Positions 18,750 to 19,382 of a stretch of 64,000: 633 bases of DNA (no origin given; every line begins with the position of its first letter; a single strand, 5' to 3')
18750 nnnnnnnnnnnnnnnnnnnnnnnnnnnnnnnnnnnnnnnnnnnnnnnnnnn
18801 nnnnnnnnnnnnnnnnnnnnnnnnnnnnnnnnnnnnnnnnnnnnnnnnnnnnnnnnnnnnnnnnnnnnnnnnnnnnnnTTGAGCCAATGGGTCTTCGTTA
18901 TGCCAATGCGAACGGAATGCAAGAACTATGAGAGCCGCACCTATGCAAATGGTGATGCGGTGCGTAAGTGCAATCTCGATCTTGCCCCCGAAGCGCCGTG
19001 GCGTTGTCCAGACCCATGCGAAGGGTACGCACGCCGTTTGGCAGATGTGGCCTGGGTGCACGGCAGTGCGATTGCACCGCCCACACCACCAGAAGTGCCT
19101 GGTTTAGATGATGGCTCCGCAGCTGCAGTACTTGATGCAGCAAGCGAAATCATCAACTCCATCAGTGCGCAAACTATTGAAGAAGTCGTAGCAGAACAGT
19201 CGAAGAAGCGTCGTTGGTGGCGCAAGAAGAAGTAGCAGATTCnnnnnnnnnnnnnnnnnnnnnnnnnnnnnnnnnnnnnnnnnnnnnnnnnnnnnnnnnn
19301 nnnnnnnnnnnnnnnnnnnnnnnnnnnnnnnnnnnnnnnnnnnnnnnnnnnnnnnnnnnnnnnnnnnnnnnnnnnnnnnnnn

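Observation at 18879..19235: Unrecognised Cys4 mini-protein with a polybasic tail inserted between sufB and sufD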

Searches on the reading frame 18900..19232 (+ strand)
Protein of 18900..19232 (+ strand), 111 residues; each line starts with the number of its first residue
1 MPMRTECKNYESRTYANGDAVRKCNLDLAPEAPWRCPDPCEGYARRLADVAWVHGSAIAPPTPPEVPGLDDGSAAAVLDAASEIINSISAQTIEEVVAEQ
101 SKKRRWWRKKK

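Call 37: predict_structure(alignment_id=A3)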
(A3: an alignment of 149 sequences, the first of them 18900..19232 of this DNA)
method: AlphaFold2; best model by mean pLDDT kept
length: 111 residues; sequences in the alignment: 149
mean_pLDDT: 79.9   pTM: 0.40
mean pLDDT of the five models: 79.9, 79.9, 79.3, 78.0, 74.2
residues with pLDDT >= 90: 6; 70-90: 89; 50-70: 16; < 50: 0
segments of 3 or more residues with pLDDT < 50: none
pLDDT, mean of each block of 10 residues (from residue 1): 84 82 86 85 75 60 73 85 89 86 77 56
secondary structure, 60 per line:
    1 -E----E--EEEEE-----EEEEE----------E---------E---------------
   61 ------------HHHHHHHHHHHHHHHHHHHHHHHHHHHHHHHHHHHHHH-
elements in order: E10-14 E20-24 H73-110

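Call 39: fold_search(model_id=the predicted structure, library=pdb)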
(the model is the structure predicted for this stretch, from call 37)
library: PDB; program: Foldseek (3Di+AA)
matches with E <= 10: 89; with E <= 0.001: 0
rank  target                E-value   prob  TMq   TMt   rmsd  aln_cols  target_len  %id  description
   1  4cn0_B                2.1e+00  0.05  0.17  0.19  10.5        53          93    9  An intertwined homodimer of the PDZ homology domain of AHNAK2 (released 2014-04-02)
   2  9jns_J                3.9e+00  0.04  0.17  0.14   5.6        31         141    6  50S precursor - Erm complex (C-II) (released 2025-10-29)
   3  2qn5_B                4.4e+00  0.02  0.15  0.15   8.8        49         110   18  Crystal Structure and Functional Study of the Bowman-Birk Inhibitor from Rice Bran in Complex with Bovine Trypsin (released 2008-07-22)
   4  1ymz_MODEL_1_A        5.1e+00  0.09  0.18  0.48   2.0        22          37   23  CC45, An Artificial WW Domain Designed Using Statistical Coupling Analysis (released 2005-09-27)
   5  4jng_B                5.1e+00  0.06  0.16  0.09   6.8        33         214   15  Schmallenberg virus nucleoprotein-RNA complex (released 2013-07-31)
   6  2m9e_MODEL_1_A        5.1e+00  0.04  0.16  0.41   2.4        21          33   28  NMR solution structure of Pin1 WW domain mutant 5-1 (released 2013-06-26)
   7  4v19_Y                5.1e+00  0.02  0.15  0.09  16.3        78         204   18  Structure of the large subunit of the mammalian mitoribosome, part 1 of 2 (released 2014-10-08)
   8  7sf2_C                5.4e+00  0.06  0.14  0.03   1.8        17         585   35  Crystal Structure of Beta-Galactosidase from Bacteroides cellulosilyticus (released 2021-11-03)
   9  2kq0_MODEL_1_A        5.4e+00  0.04  0.16  0.38   5.1        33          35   21  Human NEDD4 3rd WW Domain Complex with Ebola Zaire Virus Matrix Protein VP40 Derived Peptide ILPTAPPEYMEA (released 2010-11-03)
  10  6sw9_C                5.4e+00  0.03  0.14  0.24   6.3        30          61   17  IC2A model of cryo-EM structure of a full archaeal ribosomal translation initiation complex devoid of aIF1 in P. abyss (released 2020-02-19)
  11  8umt_A                5.4e+00  0.03  0.16  0.04   7.6        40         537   20  Atomic model of the human CTF18-RFC-PCNA binary complex in the three-subunit binding state (state 2) (released 2024-05-08)
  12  6gb2_BY               5.4e+00  0.01  0.12  0.08  16.4        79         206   18  Unique features of mammalian mitochondrial translation initiation revealed by cryo-EM. This file contains the 39S rib (released 2018-08-08)
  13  5ooe_A                5.8e+00  0.06  0.16  0.06   4.1        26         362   19  Cryo-EM structure of F-actin in complex with AppNHp (AMPPNP) (released 2018-06-13)
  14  7t5q_B                5.8e+00  0.06  0.17  0.06   4.2        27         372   30  Cryo-EM Structure of a Transition State of Arp2/3 Complex Activation (released 2023-06-14)
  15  8yge_A                5.8e+00  0.06  0.18  0.03   4.8        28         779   21  pP1192R-DNA-m-AMSA complex DNA binding/cleavage domain (released 2024-09-18)
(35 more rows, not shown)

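Call 50: search_protein_families(library=pfam, alignment_id=A3, max_evalue=5)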
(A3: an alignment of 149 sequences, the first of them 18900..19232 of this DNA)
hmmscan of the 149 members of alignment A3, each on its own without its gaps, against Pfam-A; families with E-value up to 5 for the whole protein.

A. member 1, window:18900-19232:+ (111 aa): 0 families

B. families by the number of members that match (of 149 scanned): 17 families
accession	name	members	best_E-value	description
PF19100.5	DUF5787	4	0.057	Family of unknown function (DUF5787)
PF21706.3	FCSD_central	3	0.21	Sulfide dehydrogenase [flavocytochrome c] flavoprotein chain, central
PF22805.1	M_smaller_dom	2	0.11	Protein M, smaller domain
PF21170.4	FAN1_TPR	2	0.11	Fanconi-associated nuclease 1, TPR domain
PF15360.11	Apelin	1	0.0074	APJ endogenous ligand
PF03766.18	Remorin_N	1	0.03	Remorin, N-terminal region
PF19979.4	DUF6415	1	0.032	Family of unknown function (DUF6415)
PF19953.4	EACC1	1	0.034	Effector Associated Constant Component 1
PF22233.2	PhyR_sigma-like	1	0.066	Response regulator PhyR, sigma-like domain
PF02167.20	Cytochrom_C1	1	0.073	Cytochrome C1 family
PF13148.11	DUF3987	1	0.1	Protein of unknown function (DUF3987)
PF24426.1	HTH_NDX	1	0.1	NDX Homeobox-like domain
PF07878.17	RHH_5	1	0.21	CopG-like RHH_1 or ribbon-helix-helix domain, RHH_5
PF24599.1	DUF7621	1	0.25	Family of unknown function (DUF7621)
PF19476.4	DUF6013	1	0.26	Family of unknown function (DUF6013)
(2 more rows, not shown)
